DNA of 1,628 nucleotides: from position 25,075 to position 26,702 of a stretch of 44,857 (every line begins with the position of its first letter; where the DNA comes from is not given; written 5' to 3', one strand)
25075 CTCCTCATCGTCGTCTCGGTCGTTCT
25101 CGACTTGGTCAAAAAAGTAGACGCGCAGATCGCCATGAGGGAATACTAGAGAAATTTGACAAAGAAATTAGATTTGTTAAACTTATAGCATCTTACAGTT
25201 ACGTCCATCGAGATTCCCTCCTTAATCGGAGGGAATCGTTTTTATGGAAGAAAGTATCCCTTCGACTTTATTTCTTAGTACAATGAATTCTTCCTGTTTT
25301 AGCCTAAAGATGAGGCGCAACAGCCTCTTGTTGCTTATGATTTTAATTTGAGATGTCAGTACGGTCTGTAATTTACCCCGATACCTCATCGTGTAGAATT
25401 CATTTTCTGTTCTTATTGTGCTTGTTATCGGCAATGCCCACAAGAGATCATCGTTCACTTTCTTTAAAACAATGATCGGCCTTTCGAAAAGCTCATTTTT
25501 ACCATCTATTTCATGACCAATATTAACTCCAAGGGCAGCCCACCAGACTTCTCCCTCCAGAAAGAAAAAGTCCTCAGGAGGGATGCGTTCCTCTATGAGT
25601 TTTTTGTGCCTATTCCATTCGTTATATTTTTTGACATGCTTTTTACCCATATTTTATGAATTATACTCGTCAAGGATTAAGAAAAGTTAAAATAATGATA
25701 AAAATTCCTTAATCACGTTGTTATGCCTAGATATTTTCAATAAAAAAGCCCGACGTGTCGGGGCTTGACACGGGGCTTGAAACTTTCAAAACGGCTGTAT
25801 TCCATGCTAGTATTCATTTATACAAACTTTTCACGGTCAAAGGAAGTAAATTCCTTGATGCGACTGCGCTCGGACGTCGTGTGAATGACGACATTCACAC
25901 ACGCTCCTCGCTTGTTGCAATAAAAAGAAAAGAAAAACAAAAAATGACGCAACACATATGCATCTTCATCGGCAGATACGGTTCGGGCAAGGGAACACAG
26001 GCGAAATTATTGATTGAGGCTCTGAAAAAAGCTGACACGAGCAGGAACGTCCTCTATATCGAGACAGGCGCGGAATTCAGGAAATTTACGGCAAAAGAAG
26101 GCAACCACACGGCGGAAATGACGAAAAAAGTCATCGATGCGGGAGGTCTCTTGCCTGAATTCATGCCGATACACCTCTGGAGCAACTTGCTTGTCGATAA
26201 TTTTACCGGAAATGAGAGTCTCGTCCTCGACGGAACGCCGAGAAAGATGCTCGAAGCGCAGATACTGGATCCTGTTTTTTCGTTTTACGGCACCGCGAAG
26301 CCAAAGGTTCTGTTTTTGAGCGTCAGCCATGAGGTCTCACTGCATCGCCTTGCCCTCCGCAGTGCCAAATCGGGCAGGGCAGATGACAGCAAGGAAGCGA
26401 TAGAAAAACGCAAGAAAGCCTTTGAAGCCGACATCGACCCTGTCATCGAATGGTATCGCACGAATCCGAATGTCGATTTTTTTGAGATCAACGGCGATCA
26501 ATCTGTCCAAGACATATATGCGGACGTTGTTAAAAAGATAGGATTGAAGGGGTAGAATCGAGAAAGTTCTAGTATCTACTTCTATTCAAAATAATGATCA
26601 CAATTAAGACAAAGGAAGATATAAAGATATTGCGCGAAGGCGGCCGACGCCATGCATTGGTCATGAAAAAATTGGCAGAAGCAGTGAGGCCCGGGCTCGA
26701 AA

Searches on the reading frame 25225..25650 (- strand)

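Call 72: search_protein_families(library=pfam, proteins=[window:25225-25650:-], max_evalue=0.001)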
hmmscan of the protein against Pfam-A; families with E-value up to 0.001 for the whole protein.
window:25225-25650:- (142 aa): 1 family
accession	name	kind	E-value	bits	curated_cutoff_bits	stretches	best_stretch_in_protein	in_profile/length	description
PF02452.23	PemK_toxin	-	1.3e-07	32.3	23.1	1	33-130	3-106/109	PemK-like, MazF-like toxin of type II toxin-antitoxin system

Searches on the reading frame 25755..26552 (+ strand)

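Call 72: search_protein_families(library=pfam, proteins=[window:25755-26552:+], max_evalue=0.001)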
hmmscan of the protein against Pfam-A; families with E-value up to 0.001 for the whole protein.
window:25755-26552:+ (266 aa): 2 families
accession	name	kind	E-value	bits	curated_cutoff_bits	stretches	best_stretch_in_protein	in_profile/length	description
PF00406.28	ADK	-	9.6e-21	74.9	26.8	1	72-237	2-149/151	Adenylate kinase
PF13207.12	AAA_17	-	4e-10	40.6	27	1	75-217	4-136/136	AAA domain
